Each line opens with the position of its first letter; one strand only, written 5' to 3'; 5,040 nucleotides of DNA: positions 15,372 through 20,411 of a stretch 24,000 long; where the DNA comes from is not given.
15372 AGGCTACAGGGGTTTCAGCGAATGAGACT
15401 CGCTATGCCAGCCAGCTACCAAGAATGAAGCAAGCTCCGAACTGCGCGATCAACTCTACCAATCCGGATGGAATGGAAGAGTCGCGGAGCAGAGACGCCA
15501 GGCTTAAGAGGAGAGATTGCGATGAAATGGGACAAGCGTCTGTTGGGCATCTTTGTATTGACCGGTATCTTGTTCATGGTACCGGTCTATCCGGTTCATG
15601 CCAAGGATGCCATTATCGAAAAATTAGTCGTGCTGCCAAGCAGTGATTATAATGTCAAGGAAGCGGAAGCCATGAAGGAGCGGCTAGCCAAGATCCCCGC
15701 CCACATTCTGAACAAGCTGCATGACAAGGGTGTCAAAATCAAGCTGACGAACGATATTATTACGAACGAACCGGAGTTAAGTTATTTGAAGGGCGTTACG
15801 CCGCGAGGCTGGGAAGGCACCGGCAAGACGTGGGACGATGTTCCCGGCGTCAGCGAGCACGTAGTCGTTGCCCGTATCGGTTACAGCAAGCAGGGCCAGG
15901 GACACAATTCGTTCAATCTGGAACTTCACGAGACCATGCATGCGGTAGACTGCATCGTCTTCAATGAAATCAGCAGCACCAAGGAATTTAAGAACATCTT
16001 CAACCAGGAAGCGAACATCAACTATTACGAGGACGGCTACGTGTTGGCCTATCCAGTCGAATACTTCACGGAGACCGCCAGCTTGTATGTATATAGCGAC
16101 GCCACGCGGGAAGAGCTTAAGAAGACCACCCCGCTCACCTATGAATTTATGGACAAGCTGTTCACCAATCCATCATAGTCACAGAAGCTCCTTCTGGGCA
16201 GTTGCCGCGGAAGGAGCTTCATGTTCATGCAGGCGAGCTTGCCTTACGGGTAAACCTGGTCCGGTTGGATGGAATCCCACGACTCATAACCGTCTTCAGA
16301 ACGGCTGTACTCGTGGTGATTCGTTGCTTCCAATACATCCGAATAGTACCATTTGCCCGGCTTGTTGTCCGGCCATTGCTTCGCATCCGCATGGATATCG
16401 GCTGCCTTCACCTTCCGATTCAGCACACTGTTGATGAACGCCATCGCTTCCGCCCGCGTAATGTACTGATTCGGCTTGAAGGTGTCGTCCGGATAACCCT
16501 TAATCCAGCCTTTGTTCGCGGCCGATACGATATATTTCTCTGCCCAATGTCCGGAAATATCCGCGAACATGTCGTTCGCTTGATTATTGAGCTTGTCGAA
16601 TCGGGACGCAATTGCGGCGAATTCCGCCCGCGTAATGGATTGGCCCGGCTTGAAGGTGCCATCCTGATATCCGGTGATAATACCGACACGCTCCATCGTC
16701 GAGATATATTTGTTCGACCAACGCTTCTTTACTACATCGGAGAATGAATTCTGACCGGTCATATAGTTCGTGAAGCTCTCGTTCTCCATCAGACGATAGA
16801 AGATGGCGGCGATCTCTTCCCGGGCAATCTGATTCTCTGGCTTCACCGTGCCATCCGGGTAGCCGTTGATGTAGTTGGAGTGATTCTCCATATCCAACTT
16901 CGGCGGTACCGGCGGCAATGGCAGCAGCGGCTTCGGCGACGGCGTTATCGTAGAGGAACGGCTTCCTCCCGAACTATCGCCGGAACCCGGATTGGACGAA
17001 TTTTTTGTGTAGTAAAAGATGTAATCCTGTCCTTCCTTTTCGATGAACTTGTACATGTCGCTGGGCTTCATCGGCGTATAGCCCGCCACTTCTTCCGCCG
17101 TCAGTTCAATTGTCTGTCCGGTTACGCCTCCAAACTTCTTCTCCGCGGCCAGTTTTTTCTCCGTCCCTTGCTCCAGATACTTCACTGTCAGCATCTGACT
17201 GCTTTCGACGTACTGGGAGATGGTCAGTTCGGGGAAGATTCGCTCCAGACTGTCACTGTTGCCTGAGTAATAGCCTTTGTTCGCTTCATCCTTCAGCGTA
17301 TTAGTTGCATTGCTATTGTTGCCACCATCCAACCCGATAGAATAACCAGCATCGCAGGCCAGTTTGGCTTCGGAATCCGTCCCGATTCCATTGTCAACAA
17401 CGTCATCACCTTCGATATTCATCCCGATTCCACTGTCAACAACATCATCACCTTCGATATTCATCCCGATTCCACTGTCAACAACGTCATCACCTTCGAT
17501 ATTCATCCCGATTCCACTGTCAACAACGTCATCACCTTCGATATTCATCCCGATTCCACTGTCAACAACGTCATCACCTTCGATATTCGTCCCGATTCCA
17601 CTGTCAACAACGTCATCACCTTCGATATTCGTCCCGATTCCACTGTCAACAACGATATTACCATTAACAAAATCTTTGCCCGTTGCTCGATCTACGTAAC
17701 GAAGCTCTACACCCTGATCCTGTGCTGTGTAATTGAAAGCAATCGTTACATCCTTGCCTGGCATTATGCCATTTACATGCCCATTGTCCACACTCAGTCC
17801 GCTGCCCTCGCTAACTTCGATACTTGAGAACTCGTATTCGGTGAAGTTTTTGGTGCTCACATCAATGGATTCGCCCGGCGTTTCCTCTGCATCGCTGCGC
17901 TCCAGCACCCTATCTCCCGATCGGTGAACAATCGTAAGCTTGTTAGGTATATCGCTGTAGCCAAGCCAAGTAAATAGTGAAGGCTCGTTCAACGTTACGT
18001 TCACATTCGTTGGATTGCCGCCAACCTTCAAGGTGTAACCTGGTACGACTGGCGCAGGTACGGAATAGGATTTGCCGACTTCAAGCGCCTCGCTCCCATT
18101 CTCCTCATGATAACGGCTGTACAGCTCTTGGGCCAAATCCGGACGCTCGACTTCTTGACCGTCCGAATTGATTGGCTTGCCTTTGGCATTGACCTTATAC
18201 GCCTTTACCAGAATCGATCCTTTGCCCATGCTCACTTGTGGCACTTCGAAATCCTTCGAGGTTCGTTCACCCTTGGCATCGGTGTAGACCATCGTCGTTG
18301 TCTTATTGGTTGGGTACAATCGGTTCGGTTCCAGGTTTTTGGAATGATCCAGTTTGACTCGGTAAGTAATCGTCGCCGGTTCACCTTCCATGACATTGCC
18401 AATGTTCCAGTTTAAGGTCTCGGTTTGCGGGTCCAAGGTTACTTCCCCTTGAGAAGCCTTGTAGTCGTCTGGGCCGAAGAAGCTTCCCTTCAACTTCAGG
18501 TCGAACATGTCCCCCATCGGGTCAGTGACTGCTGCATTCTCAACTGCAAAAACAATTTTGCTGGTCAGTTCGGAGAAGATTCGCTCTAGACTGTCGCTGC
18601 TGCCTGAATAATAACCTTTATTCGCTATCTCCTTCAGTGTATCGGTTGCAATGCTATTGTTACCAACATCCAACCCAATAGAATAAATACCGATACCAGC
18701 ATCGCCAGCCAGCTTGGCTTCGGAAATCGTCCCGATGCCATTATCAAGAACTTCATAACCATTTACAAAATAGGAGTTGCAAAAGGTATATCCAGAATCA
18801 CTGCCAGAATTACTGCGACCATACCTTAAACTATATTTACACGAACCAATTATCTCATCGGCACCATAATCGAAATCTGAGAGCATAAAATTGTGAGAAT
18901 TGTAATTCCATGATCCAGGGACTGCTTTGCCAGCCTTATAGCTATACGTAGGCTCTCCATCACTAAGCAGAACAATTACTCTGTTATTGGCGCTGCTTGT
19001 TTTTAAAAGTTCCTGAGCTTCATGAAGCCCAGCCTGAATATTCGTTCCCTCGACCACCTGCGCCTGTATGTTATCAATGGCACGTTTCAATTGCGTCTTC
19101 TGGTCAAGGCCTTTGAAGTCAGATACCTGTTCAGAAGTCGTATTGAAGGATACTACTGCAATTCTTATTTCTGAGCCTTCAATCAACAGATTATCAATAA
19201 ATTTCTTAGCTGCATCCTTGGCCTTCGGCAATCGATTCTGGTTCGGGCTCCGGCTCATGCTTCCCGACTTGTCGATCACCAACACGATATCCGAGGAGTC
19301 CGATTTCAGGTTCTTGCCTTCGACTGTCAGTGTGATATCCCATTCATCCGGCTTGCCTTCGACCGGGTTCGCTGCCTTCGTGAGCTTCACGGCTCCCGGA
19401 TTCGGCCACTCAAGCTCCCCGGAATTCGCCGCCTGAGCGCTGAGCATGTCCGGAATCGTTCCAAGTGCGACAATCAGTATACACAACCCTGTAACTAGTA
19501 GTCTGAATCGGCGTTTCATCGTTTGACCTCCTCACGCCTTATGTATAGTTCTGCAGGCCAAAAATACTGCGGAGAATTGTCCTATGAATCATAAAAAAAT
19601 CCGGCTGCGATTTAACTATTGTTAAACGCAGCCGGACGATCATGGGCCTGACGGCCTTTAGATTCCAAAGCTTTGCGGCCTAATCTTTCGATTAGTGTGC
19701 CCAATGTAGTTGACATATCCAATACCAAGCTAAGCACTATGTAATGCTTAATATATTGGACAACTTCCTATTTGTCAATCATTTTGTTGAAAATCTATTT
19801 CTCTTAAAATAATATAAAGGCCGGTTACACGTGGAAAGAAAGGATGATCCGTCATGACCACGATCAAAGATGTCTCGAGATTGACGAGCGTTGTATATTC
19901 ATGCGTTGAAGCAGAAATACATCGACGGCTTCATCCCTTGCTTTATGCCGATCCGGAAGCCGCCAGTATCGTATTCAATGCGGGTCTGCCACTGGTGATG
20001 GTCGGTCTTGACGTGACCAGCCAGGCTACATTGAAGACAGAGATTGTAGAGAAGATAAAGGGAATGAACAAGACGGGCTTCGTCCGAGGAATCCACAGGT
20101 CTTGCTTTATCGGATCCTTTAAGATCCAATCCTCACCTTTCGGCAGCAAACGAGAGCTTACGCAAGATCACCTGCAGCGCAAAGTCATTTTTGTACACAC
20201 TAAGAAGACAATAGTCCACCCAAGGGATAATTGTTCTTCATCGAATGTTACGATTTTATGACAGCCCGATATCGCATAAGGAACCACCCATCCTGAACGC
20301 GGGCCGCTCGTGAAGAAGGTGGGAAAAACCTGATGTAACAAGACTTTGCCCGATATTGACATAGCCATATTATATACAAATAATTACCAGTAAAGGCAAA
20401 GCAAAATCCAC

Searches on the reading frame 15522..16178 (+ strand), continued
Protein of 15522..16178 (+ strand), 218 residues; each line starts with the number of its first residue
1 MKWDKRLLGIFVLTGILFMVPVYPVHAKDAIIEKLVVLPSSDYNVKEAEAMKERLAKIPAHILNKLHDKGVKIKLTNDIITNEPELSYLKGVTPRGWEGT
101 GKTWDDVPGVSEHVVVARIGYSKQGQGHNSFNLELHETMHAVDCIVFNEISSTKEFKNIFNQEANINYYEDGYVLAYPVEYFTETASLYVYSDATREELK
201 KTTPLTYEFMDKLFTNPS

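Call 34: find_encoding_contigs(protein=P0110, flank=700, max_places=10)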
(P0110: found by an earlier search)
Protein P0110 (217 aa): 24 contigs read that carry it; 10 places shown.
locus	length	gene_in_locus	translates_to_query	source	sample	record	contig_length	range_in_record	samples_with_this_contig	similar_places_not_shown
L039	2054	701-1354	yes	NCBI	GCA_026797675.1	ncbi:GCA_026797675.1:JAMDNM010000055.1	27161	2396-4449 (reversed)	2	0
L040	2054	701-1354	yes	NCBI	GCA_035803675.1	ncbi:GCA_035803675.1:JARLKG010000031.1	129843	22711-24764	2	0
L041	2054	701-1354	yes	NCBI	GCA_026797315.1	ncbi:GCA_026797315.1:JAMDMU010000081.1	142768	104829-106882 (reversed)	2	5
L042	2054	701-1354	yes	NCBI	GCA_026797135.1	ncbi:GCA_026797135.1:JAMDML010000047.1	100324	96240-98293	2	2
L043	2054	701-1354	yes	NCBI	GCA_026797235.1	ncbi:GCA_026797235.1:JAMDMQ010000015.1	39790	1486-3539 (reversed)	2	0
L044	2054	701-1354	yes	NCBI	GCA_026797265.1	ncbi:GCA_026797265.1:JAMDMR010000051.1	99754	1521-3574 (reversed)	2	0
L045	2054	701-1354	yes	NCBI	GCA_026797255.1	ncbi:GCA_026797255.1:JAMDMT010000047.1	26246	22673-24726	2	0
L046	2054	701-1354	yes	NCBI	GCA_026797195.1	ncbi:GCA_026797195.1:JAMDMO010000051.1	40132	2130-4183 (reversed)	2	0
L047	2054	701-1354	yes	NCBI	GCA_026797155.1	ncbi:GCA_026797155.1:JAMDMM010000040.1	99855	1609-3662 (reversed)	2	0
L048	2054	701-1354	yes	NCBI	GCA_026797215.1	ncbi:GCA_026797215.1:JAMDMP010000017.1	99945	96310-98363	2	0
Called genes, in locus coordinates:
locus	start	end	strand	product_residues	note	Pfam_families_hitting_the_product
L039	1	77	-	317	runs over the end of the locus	PF01040:UbiA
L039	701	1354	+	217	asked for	PF07737:ATLF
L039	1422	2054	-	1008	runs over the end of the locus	?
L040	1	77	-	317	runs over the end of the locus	PF01040:UbiA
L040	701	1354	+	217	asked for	PF07737:ATLF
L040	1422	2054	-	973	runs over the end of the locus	-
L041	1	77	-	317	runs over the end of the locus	PF01040:UbiA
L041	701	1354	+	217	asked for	PF07737:ATLF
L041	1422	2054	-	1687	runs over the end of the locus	-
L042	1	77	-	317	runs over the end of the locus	PF01040:UbiA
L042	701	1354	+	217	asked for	PF07737:ATLF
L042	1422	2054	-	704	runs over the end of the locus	-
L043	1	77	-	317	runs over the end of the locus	PF01040:UbiA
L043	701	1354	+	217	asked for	PF07737:ATLF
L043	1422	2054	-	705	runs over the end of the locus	?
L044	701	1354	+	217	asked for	PF07737:ATLF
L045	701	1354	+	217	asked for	PF07737:ATLF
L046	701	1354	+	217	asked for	PF07737:ATLF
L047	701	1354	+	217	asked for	PF07737:ATLF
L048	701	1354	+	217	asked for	PF07737:ATLF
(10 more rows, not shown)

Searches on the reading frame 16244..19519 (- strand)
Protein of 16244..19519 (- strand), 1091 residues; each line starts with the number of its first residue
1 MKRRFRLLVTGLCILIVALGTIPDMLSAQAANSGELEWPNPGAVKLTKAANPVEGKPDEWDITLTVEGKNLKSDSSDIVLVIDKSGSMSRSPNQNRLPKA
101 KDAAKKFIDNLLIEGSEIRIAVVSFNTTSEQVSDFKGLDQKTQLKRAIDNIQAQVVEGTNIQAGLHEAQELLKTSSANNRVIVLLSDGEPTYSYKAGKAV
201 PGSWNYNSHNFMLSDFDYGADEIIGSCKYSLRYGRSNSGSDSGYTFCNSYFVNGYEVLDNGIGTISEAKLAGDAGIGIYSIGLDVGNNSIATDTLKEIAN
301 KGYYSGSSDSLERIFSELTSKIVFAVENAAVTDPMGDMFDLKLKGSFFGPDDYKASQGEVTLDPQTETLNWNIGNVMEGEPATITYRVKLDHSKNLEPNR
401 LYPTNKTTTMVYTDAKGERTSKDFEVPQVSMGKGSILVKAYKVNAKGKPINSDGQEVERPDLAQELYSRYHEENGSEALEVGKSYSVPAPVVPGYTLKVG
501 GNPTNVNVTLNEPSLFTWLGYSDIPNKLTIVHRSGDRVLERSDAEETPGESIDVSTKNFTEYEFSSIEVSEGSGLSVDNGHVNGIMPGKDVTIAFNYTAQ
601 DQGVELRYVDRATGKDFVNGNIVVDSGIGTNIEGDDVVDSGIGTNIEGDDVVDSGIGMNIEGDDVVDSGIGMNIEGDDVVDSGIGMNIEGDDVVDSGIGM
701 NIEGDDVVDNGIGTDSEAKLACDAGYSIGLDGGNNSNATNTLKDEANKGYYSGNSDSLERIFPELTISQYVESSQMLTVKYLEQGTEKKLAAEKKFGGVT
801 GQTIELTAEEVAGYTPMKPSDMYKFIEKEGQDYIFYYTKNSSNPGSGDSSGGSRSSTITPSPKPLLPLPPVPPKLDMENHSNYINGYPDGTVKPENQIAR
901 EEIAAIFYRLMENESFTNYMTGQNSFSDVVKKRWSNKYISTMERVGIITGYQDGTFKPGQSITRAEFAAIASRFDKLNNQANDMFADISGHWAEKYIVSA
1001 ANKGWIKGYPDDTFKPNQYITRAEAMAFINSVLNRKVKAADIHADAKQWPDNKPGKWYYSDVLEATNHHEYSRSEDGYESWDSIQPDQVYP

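Call 9: search_protein_families(library=pfam, proteins=[window:16244-19519:-])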
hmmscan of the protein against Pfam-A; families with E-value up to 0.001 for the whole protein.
window:16244-19519:- (1091 aa): 7 families
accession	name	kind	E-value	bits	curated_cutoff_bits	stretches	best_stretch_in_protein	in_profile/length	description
PF00395.25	SLH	-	1e-30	105.8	20.8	2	925-968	1-44/44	S-layer homology domain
PF21426.3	GBS104-like_Ig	-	8.7e-27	94.6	26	1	325-430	1-112/112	Tip pilin GBS104-like, Ig-like domain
PF00092.34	VWA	-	5.2e-20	72.8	23.8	1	77-193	1-119/174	von Willebrand factor type A domain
PF13519.12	VWA_2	-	1.6e-19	71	27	1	78-189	1-107/107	von Willebrand factor type A domain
PF06458.18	MucBP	-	6.9e-07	30.4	23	0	777-838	2-63/63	MucBP domain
PF05762.20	VWA_CoxE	-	8.3e-07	29.1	26.4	1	73-192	54-163/222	VWA domain containing CoxE-like protein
PF13768.12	VWA_3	-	6.4e-06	26.7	27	1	77-191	2-109/155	von Willebrand factor type A domain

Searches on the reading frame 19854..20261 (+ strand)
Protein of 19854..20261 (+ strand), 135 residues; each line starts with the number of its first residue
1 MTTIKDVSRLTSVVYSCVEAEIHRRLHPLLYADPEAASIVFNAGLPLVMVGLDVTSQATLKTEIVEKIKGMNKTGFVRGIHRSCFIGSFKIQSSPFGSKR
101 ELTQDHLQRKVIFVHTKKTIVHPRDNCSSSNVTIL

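Call 9: search_protein_families(library=pfam, proteins=[window:19854-20261:+])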
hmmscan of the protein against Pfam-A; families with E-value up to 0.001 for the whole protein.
window:19854-20261:+ (135 aa): 1 family
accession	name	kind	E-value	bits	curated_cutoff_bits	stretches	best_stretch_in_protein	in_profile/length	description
PF01156.24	IU_nuc_hydro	-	2e-09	38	34.2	1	31-76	165-208/297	Inosine-uridine preferring nucleoside hydrolase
